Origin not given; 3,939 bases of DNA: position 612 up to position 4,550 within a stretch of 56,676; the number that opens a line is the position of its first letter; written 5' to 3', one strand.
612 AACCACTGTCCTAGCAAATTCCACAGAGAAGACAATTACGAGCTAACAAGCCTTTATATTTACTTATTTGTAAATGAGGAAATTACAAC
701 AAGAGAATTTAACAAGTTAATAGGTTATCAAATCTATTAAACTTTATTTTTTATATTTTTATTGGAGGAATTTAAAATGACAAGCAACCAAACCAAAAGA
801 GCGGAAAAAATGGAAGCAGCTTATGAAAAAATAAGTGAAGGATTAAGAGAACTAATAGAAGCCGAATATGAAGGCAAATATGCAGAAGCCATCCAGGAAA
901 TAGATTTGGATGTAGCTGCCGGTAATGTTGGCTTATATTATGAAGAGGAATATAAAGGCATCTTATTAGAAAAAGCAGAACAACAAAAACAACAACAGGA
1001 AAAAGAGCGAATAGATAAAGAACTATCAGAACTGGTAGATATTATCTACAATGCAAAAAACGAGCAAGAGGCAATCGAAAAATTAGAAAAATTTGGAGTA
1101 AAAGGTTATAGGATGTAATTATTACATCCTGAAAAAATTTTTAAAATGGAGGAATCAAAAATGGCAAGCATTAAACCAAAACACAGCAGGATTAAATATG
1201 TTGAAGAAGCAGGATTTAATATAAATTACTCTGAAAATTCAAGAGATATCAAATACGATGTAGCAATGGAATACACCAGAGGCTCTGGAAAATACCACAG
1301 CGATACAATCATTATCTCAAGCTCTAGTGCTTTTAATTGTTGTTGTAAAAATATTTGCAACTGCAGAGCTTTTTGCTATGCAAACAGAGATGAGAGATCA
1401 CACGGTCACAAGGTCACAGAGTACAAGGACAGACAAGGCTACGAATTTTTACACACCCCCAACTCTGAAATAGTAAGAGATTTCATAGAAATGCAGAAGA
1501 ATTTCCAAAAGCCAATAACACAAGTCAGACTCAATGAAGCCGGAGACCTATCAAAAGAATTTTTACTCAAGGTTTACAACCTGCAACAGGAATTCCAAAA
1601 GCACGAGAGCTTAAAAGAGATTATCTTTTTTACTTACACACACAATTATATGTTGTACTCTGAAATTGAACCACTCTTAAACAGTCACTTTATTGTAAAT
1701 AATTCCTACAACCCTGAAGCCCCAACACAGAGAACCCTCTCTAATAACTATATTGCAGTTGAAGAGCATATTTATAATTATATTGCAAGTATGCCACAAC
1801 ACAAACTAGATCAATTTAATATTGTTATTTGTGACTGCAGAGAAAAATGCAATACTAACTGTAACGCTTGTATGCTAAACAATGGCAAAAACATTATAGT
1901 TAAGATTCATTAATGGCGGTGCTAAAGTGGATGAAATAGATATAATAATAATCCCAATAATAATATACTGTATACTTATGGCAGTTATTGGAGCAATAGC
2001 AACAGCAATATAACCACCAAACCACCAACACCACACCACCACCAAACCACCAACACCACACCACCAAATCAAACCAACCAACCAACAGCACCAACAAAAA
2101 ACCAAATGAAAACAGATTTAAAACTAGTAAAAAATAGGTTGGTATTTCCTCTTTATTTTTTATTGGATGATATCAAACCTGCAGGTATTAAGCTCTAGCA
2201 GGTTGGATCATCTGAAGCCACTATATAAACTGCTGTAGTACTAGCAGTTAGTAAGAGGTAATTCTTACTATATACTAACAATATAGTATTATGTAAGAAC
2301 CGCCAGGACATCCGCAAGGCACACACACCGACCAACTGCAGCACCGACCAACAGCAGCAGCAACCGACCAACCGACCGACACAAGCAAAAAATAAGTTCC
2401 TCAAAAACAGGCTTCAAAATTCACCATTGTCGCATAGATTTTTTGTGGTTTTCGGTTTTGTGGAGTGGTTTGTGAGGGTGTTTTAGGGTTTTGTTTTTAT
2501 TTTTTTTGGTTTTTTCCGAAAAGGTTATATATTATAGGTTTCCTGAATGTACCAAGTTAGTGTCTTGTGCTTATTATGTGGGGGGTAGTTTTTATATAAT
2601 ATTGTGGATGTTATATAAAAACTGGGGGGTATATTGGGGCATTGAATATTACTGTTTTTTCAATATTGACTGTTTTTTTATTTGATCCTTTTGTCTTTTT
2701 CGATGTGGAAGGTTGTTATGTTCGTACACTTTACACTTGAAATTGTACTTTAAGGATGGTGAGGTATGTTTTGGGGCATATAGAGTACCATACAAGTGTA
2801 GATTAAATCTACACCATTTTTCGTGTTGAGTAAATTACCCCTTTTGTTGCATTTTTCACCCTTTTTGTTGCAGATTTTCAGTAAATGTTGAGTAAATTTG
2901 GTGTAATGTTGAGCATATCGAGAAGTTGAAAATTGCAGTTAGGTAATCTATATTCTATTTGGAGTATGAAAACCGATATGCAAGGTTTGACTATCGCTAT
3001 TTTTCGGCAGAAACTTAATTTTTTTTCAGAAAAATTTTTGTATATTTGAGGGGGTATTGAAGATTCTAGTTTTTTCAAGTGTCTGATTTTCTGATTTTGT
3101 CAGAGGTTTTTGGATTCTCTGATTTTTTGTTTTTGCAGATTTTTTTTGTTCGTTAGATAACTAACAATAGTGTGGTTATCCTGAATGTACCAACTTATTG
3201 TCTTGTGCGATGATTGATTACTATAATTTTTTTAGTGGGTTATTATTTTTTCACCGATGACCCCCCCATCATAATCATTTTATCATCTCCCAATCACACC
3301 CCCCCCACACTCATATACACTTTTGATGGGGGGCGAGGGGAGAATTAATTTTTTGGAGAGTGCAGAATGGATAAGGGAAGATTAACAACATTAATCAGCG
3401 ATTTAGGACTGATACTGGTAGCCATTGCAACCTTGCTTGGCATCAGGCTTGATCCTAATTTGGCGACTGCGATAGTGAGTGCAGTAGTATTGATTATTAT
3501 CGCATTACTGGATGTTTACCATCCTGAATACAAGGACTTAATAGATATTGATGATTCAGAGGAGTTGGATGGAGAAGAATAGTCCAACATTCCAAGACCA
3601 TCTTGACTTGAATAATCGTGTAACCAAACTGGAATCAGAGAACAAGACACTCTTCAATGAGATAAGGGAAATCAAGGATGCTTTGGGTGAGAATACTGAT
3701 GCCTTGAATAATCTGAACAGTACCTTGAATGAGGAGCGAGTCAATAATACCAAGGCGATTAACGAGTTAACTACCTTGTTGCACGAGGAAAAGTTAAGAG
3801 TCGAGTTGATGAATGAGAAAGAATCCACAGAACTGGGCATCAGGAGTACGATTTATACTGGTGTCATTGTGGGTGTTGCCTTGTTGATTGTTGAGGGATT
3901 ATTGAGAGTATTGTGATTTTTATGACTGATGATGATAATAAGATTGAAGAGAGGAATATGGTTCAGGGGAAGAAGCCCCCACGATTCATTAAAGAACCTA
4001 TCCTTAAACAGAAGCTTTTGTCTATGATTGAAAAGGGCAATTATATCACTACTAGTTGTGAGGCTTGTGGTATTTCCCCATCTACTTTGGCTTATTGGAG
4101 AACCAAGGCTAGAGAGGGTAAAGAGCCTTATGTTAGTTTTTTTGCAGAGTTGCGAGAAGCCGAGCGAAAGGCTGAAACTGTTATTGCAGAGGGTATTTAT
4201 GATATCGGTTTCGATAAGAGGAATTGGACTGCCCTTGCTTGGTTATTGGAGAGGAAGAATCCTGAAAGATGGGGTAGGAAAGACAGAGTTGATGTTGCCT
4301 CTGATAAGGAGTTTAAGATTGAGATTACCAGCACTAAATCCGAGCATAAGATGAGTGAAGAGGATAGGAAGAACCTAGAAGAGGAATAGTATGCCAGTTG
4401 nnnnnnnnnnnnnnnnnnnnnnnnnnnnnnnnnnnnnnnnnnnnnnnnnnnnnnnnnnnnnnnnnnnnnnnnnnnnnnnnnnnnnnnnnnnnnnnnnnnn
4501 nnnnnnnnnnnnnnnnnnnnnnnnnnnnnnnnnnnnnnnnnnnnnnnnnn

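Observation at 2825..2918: Two homologous multi-repeat modules in direct orientation split the circle into a structural half and a replicative half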

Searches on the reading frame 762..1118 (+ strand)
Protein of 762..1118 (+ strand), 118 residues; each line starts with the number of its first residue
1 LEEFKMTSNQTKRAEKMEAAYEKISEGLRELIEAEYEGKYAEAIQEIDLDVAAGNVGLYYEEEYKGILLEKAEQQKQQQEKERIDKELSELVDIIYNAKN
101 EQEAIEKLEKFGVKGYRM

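Call 9: search_protein_families(library=pfam, proteins=[window:762-1118:+], max_evalue=0.01)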
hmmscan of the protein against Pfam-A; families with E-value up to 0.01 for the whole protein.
window:762-1118:+ (118 aa): 1 family
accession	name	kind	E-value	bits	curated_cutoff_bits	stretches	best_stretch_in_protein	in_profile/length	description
PF20000.4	fvmX2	-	0.0049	16.9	27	1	29-100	97-167/261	FtsH ternary system domain X2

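Call 10: search_protein_families(library=phrogs, proteins=[window:762-1118:+], max_evalue=0.001)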
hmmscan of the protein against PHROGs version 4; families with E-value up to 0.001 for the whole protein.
window:762-1118:+ (118 aa): 0 families

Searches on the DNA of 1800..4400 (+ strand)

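Call 7: search_dna_similar(query=window:1800-4400:+, collection=phages, mode=distant)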
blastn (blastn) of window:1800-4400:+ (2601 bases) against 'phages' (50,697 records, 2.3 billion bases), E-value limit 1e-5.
No match.

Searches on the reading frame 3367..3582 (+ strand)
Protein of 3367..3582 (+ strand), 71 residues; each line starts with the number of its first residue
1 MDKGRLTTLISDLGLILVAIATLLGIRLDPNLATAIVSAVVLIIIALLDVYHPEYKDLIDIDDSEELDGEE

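Call 61: search_protein_families(library=pfam, proteins=[window:3367-3582:+], max_evalue=1)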
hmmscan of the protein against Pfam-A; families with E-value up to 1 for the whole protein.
window:3367-3582:+ (71 aa): 2 families
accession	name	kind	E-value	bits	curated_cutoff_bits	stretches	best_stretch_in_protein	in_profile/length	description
PF10710.14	DUF2512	-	0.084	13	26.5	1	4-55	57-108/136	Protein of unknown function (DUF2512)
PF07332.16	Phage_holin_3_6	-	0.58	10.7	28.4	1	13-48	51-86/116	Putative Actinobacterial Holin-X, holin superfamily III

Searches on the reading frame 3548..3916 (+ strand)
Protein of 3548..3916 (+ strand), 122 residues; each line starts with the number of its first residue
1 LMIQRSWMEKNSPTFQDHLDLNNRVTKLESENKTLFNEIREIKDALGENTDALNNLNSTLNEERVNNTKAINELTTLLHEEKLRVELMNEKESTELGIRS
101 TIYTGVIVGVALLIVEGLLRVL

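Call 9: search_protein_families(library=pfam, proteins=[window:3548-3916:+], max_evalue=0.01)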
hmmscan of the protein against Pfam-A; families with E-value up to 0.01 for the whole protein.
window:3548-3916:+ (122 aa): 2 families
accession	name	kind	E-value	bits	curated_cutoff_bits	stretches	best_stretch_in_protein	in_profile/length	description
PF05816.16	TelA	-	0.0026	17.3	30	1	21-96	81-156/332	Toxic anion resistance protein (TelA)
PF03961.19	FapA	-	0.0097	16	31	0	20-108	160-247/272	Flagellar Assembly Protein A beta solenoid domain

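Call 10: search_protein_families(library=phrogs, proteins=[window:3548-3916:+], max_evalue=0.001)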
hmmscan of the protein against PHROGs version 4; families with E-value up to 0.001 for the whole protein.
window:3548-3916:+ (122 aa): 0 families

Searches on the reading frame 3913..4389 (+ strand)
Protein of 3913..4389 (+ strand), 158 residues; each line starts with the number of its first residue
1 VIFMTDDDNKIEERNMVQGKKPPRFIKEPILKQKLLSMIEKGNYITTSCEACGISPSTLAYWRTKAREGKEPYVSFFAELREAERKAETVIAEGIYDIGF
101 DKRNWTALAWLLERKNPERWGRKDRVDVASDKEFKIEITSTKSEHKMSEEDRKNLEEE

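Call 9: search_protein_families(library=pfam, proteins=[window:3913-4389:+], max_evalue=0.01)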
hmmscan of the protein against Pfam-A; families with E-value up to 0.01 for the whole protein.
window:3913-4389:+ (158 aa): 1 family
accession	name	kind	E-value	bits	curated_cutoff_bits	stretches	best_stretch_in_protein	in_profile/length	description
PF01527.26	HTH_Tnp_1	-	0.00082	20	24.1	1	38-71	18-52/75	Transposase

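Call 10: search_protein_families(library=phrogs, proteins=[window:3913-4389:+], max_evalue=0.001)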
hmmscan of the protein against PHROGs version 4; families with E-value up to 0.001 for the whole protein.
window:3913-4389:+ (158 aa): 1 family
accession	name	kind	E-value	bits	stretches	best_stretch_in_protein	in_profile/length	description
phrog_4102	-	head and packaging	2.5e-24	87.4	1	31-140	19-130/166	terminase small subunit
